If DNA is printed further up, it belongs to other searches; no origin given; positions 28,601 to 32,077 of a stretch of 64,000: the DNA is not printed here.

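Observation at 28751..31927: Permease fused to a CRTAC1-like FG-GAP/ASPIC domain, inserted antisense in the middle of a Dpp/Opp-type ABC operon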

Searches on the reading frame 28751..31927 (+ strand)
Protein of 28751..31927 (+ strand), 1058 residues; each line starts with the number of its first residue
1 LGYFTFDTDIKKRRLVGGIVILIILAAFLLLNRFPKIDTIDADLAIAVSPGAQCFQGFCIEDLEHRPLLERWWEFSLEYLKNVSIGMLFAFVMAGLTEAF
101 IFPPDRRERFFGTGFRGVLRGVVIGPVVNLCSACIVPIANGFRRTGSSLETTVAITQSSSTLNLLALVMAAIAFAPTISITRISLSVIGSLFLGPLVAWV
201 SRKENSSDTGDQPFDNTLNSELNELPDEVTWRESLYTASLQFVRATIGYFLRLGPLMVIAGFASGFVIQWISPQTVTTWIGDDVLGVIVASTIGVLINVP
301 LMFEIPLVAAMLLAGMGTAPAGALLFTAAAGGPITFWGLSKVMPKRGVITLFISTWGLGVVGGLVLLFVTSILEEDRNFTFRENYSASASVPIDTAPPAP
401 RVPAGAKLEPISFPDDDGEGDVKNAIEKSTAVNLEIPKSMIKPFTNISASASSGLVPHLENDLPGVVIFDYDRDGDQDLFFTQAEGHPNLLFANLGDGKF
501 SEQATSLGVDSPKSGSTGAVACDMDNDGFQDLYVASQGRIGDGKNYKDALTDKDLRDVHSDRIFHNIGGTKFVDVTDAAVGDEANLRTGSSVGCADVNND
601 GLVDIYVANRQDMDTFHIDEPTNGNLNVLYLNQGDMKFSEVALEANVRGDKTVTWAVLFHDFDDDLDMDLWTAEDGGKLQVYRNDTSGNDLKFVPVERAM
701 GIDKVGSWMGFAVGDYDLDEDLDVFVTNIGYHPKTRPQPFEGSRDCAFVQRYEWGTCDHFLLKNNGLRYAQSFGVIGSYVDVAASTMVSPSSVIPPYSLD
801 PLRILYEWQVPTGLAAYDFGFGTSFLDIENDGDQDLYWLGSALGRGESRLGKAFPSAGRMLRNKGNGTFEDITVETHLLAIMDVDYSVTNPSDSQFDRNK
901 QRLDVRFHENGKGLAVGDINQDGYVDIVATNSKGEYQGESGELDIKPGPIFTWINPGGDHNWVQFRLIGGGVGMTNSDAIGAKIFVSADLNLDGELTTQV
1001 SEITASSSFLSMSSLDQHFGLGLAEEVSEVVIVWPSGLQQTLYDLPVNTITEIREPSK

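Call 5: search_protein_families(library=pfam, proteins=[window:28751-31927:+], max_evalue=0.01)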
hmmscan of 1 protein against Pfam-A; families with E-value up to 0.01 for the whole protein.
window:28751-31927:+ (1058 aa): 4 families
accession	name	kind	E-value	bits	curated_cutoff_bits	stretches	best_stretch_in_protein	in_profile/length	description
PF13517.12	FG-GAP_3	-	3.7e-28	98.3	26.9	3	470-534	1-61/61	FG-GAP-like repeat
PF03773.19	ArsP_1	-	1.2e-25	90.7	32.3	1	84-366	17-292/294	Predicted permease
PF07593.17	UnbV_ASPIC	-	5.9e-17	61.8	23.4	1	979-1050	1-66/68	ASPIC and UnbV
PF01839.29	FG-GAP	-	3.7e-10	39.9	22.1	2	913-937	4-31/37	FG-GAP repeat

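Call 6: search_protein_families(library=ncbifam, proteins=[window:28751-31927:+], max_evalue=0.01)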
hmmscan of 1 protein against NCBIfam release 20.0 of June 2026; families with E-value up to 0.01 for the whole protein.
window:28751-31927:+ (1058 aa): 2 families
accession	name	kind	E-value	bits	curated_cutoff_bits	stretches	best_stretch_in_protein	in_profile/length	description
NF040736.1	efflux_SaoE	equivalog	4.6e-17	62.3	325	1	75-365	10-293/352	efflux transporter SaoE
NF033936.1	CuZnOut_SO0444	equivalog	2.5e-10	40.1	300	1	82-370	7-313/351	SO_0444 family Cu/Zn efflux transporter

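Call 8: find_homologous_proteins(query=window:28751-31927:+, max_evalue=0.00001)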
Query window:28751-31927:+ (1058 aa): 729 proteins with E <= 0.00001 among 8000 candidates; the best 120 are listed.
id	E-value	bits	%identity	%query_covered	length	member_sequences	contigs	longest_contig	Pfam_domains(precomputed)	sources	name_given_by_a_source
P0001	0.0e+0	2291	94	100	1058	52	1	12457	PF01839.30,PF13517.13,PF03773.20,PF07593.19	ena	-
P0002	0.0e+0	1826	75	100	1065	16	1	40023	PF01839.30,PF13517.13,PF03773.20,PF07593.19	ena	-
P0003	0.0e+0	1542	63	100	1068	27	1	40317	PF01839.30,PF13517.13,PF03773.20,PF07593.19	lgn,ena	-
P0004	0.0e+0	1252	54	99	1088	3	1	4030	PF01839.30,PF13517.13,PF03773.20,PF07593.19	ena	-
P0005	0.0e+0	1207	53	100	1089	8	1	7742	PF01839.30,PF13517.13,PF03773.20,PF07593.19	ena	-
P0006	0.0e+0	1205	66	76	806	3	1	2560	PF01839.30,PF13517.13,PF03773.20,PF07593.19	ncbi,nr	ncbi:MAG: FG-GAP-like repeat-containing protein, partial [Chloroflexota bacterium]|nr:FG-GAP-like re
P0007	0.0e+0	1182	52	100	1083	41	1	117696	PF01839.30,PF13517.13,PF03773.20,PF07593.19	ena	-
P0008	0.0e+0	1171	52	100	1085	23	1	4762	PF01839.30,PF13517.13,PF03773.20,PF07593.19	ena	-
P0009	0.0e+0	1169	50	100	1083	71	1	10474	PF01839.30,PF13517.13,PF03773.20,PF07593.19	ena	-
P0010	0.0e+0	1159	53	98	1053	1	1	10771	PF01839.30,PF13517.13,PF03773.20,PF07593.19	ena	-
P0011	0.0e+0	1147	52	100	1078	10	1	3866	PF01839.30,PF13517.13,PF03773.20,PF07593.19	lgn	-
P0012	0.0e+0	1126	52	100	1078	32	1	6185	PF01839.30,PF13517.13,PF03773.20,PF07593.19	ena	-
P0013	0.0e+0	1094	49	100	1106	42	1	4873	PF01839.30,PF13517.13,PF03773.20,PF07593.19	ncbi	-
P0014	0.0e+0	1087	49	100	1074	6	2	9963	PF01839.30,PF13517.13,PF03773.20,PF07593.19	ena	-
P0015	0.0e+0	1065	49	100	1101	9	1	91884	PF01839.30,PF13517.13,PF03773.20,PF07593.19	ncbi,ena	-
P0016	0.0e+0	1063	48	99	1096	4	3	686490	PF01839.30,PF13517.13,PF03773.20,PF07593.19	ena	-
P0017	0.0e+0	1061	47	99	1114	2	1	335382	PF01839.30,PF13517.13,PF03773.20,PF07593.19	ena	-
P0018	0.0e+0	1061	47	99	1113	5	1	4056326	PF01839.30,PF13517.13,PF03773.20,PF07593.19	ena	-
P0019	0.0e+0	1057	47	100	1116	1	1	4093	PF01839.30,PF13517.13,PF03773.20,PF07593.19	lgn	-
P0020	0.0e+0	1056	47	99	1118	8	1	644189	PF01839.30,PF13517.13,PF03773.20,PF07593.19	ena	-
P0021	0.0e+0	1056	46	100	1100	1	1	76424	PF01839.30,PF13517.13,PF03773.20,PF07593.19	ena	-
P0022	0.0e+0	1052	47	99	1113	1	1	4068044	PF01839.30,PF13517.13,PF03773.20,PF07593.19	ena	-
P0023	0.0e+0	1050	47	100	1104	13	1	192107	PF01839.30,PF13517.13,PF03773.20,PF07593.19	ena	-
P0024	0.0e+0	1049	46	100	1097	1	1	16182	PF01839.30,PF13517.13,PF03773.20,PF07593.19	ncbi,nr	ncbi:MAG: VCBS repeat-containing protein [Chloroflexi bacterium]|nr:VCBS repeat-containing protein [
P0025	0.0e+0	1047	47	99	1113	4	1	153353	PF01839.30,PF13517.13,PF03773.20,PF07593.19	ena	-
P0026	0.0e+0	1046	47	99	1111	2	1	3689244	PF01839.30,PF13517.13,PF03773.20,PF07593.19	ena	-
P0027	0.0e+0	1046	46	100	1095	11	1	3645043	PF01839.30,PF13517.13,PF03773.20,PF07593.19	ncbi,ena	-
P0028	0.0e+0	1042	47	99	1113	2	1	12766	PF01839.30,PF13517.13,PF03773.20,PF07593.19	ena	-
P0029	0.0e+0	1042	47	100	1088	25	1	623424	PF01839.30,PF13517.13,PF03773.20,PF07593.19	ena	-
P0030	0.0e+0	1041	46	100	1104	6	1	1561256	PF01839.30,PF13517.13,PF03773.20,PF07593.19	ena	-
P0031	0.0e+0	1040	46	100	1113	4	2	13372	PF01839.30,PF13517.13,PF03773.20,PF07593.19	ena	-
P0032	0.0e+0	1039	47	100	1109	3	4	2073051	PF01839.30,PF13517.13,PF03773.20,PF07593.19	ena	-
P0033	0.0e+0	1036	46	99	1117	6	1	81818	PF01839.30,PF13517.13,PF03773.20,PF07593.19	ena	-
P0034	0.0e+0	1036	46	99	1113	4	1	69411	PF01839.30,PF13517.13,PF03773.20,PF07593.19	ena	-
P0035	0.0e+0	1036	45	100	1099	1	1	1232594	PF01839.30,PF13517.13,PF03773.20,PF07593.19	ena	-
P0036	0.0e+0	1035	47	100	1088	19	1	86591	PF01839.30,PF13517.13,PF03773.20,PF07593.19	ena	-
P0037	0.0e+0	1035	46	99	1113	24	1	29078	PF01839.30,PF13517.13,PF03773.20,PF07593.19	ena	-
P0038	0.0e+0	1031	47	99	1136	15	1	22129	PF01839.30,PF13517.13,PF03773.20,PF07593.19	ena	-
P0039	0.0e+0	1029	46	99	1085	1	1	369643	PF01839.30,PF13517.13,PF03773.20,PF07593.19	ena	-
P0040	0.0e+0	1025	45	100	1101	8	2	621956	PF01839.30,PF13517.13,PF03773.20,PF07593.19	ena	-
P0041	0.0e+0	1025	46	100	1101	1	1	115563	PF01839.30,PF13517.13,PF03773.20,PF07593.19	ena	-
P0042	0.0e+0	1025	46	99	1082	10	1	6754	PF01839.30,PF13517.13,PF03773.20,PF07593.19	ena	-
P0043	0.0e+0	1024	46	100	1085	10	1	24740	PF01839.30,PF13517.13,PF03773.20,PF07593.19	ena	-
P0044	0.0e+0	1024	46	99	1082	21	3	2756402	PF01839.30,PF13517.13,PF03773.20,PF07593.19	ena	-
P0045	0.0e+0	1021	45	100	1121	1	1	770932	PF01839.30,PF13517.13,PF03773.20,PF07593.19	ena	-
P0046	0.0e+0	1018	46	100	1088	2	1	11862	PF01839.30,PF13517.13,PF03773.20,PF07593.19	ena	-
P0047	0.0e+0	1017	46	99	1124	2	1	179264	PF01839.30,PF13517.13,PF03773.20,PF07593.19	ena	-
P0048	0.0e+0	1012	46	99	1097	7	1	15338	PF01839.30,PF13517.13,PF03773.20,PF07593.19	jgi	-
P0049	1.9e-298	1011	46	99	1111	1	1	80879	PF01839.30,PF13517.13,PF03773.20,PF07593.19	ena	-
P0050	2.5e-298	1011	46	99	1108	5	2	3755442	PF01839.30,PF13517.13,PF03773.20,PF07593.19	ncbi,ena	-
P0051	5.1e-298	1010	46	100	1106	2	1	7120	PF01839.30,PF13517.13,PF03773.20,PF07593.19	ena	-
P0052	8.5e-298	1009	45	99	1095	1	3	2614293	PF01839.30,PF13517.13,PF03773.20,PF07593.19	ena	-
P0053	8.6e-298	1009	46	99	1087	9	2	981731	PF01839.30,PF13517.13,PF03773.20,PF07593.19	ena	-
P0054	9.1e-298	1009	45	97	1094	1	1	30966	PF01839.30,PF13517.13,PF03773.20,PF07593.19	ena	-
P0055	1.1e-297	1009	45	100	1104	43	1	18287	PF01839.30,PF13517.13,PF03773.20,PF07593.19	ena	-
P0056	1.3e-297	1008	45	100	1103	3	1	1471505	PF01839.30,PF13517.13,PF03773.20,PF07593.19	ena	-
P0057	1.6e-297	1008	44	100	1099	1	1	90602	PF01839.30,PF13517.13,PF03773.20,PF07593.19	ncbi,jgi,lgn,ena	-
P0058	2.2e-297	1008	46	100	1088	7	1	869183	PF01839.30,PF13517.13,PF03773.20,PF07593.19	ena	-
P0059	2.8e-297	1007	45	99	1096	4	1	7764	PF01839.30,PF13517.13,PF03773.20,PF07593.19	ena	-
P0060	2.8e-297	1007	44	100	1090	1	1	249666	PF01839.30,PF13517.13,PF03773.20,PF07593.19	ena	-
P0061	3.4e-297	1007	44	99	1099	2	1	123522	PF01839.30,PF13517.13,PF03773.20,PF07593.19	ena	-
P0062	4.1e-297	1007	44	99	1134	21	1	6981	PF01839.30,PF13517.13,PF03773.20,PF07593.19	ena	-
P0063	1.0e-296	1005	45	100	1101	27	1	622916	PF01839.30,PF13517.13,PF03773.20,PF07593.19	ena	-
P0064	1.6e-296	1005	45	100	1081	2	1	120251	PF01839.30,PF13517.13,PF03773.20,PF07593.19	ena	-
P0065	2.5e-296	1004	46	100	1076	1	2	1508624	PF01839.30,PF13517.13,PF03773.20,PF07593.19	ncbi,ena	-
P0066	5.3e-296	1003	45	99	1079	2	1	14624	PF01839.30,PF13517.13,PF03773.20,PF07593.19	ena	-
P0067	8.5e-296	1002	45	99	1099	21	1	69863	PF01839.30,PF13517.13,PF03773.20,PF07593.19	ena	-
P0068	1.5e-295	1001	45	99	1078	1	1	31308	PF01839.30,PF13517.13,PF03773.20,PF07593.19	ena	-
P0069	5.3e-295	1000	46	100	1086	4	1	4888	PF01839.30,PF13517.13,PF03773.20,PF07593.19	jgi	jgi:uncharacterized membrane protein YraQ (UPF0718 family)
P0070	6.1e-295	999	45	99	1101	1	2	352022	PF01839.30,PF13517.13,PF03773.20,PF07593.19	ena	-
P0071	1.0e-294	999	44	100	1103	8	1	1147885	PF01839.30,PF13517.13,PF03773.20,PF07593.19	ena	-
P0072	2.0e-294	998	46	100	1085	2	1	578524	PF01839.30,PF13517.13,PF03773.20,PF07593.19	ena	-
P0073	2.3e-294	998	45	100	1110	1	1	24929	PF01839.30,PF13517.13,PF03773.20,PF07593.19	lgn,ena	-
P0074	2.4e-294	997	44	100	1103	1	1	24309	PF01839.30,PF13517.13,PF03773.20,PF07593.19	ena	-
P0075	9.0e-294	996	46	99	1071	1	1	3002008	PF01839.30,PF13517.13,PF03773.20,PF07593.19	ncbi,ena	-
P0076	2.7e-293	994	44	100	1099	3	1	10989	PF01839.30,PF13517.13,PF03773.20,PF07593.19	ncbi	-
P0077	5.5e-293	993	45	100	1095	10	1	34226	PF01839.30,PF13517.13,PF03773.20,PF07593.19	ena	-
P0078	7.6e-293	993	46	100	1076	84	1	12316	PF01839.30,PF13517.13,PF03773.20,PF07593.19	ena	-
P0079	2.1e-292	991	45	99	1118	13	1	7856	PF01839.30,PF13517.13,PF03773.20,PF07593.19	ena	-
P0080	4.3e-292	990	45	99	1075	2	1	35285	PF01839.30,PF13517.13,PF03773.20,PF07593.19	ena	-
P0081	6.2e-292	989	44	100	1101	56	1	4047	PF01839.30,PF13517.13,PF03773.20,PF07593.19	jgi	jgi:uncharacterized membrane protein YraQ (UPF0718 family)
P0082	9.9e-292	989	45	100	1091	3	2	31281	PF01839.30,PF13517.13,PF03773.20,PF07593.19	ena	-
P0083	1.3e-291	988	45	99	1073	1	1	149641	PF01839.30,PF13517.13,PF03773.20,PF07593.19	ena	-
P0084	2.8e-291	987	46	99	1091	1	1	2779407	PF01839.30,PF13517.13,PF03773.20,PF07593.19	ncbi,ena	-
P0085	3.2e-291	987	45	99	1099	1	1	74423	PF01839.30,PF13517.13,PF03773.20,PF07593.19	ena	-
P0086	3.9e-291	987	44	99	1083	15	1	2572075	PF01839.30,PF13517.13,PF03773.20,PF07593.19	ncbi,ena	-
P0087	2.2e-290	984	45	99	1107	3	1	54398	PF01839.30,PF13517.13,PF03773.20,PF07593.19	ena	-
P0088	2.3e-290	984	44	99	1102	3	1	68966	PF01839.30,PF13517.13,PF03773.20,PF07593.19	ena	-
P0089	6.7e-290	983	45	100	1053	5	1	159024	PF01839.30,PF13517.13,PF03773.20,PF07593.19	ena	-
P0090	1.9e-289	981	45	99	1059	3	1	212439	PF01839.30,PF13517.13,PF03773.20,PF07593.19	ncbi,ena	-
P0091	1.9e-289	981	44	99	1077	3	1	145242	PF01839.30,PF13517.13,PF03773.20,PF07593.19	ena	-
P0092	2.7e-289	981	45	99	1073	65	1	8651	PF01839.30,PF13517.13,PF03773.20,PF07593.19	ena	-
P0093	7.8e-289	979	42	98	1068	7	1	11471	PF01839.30,PF13517.13,PF03773.20,PF07593.19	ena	-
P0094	9.9e-289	979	44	100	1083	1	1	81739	PF01839.30,PF13517.13,PF03773.20,PF07593.19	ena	-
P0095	1.0e-288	979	44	100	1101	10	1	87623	PF01839.30,PF13517.13,PF03773.20,PF07593.19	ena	-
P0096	1.7e-288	978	46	99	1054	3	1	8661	PF01839.30,PF13517.13,PF03773.20,PF07593.19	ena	-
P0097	3.1e-288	977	49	91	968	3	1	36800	PF01839.30,PF13517.13,PF03773.20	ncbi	-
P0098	8.3e-288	976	44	99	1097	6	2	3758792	PF01839.30,PF13517.13,PF03773.20,PF07593.19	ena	-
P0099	1.2e-287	975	45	100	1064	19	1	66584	PF01839.30,PF13517.13,PF03773.20,PF07593.19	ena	-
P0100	4.9e-287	973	44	100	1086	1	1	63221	PF01839.30,PF13517.13,PF03773.20,PF07593.19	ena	-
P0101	4.6e-286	970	45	100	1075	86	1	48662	PF01839.30,PF13517.13,PF03773.20,PF07593.19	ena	-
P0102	7.3e-286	969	45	99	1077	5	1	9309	PF01839.30,PF13517.13,PF03773.20,PF07593.19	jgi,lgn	jgi:uncharacterized membrane protein YraQ (UPF0718 family)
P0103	1.1e-284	966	45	100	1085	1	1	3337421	PF01839.30,PF13517.13,PF03773.20,PF07593.19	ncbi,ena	-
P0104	2.2e-284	965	41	98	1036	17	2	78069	PF01839.30,PF13517.13,PF03773.20,PF07593.19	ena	-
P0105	3.8e-284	964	45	99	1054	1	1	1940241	PF01839.30,PF13517.13,PF03773.20,PF07593.19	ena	-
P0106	4.8e-284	963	45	100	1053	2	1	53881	PF01839.30,PF13517.13,PF03773.20,PF07593.19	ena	-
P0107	5.9e-284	963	45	99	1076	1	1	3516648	PF01839.30,PF13517.13,PF03773.20,PF07593.19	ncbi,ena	-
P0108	1.2e-283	962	45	99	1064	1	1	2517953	PF01839.30,PF13517.13,PF03773.20,PF07593.19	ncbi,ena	-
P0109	1.8e-283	961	44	99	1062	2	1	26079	PF01839.30,PF13517.13,PF03773.20,PF07593.19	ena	-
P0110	2.1e-283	961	45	100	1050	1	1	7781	PF01839.30,PF13517.13,PF03773.20,PF07593.19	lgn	-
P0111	8.0e-283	959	43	100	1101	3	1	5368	PF01839.30,PF13517.13,PF03773.20,PF07593.19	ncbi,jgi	-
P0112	2.2e-282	958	45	99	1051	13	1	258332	PF01839.30,PF13517.13,PF03773.20,PF07593.19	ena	-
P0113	8.5e-282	956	46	100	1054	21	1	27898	PF01839.30,PF13517.13,PF03773.20,PF07593.19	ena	-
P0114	2.5e-279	948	43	99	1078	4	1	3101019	PF01839.30,PF13517.13,PF03773.20,PF07593.19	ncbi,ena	-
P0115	3.2e-279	947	44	99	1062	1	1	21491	PF01839.30,PF13517.13,PF03773.20,PF07593.19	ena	-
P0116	2.4e-278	945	43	98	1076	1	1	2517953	PF01839.30,PF13517.13,PF03773.20,PF07593.19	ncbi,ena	-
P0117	3.3e-277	941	44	99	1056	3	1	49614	PF01839.30,PF13517.13,PF03773.20,PF07593.19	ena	-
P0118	2.8e-276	938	44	99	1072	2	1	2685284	PF01839.30,PF13517.13,PF03773.20,PF07593.19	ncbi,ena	-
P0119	8.6e-276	936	44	100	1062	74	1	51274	PF01839.30,PF13517.13,PF03773.20,PF07593.19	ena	-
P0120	1.5e-275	935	44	99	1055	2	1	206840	PF01839.30,PF13517.13,PF03773.20,PF07593.19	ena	-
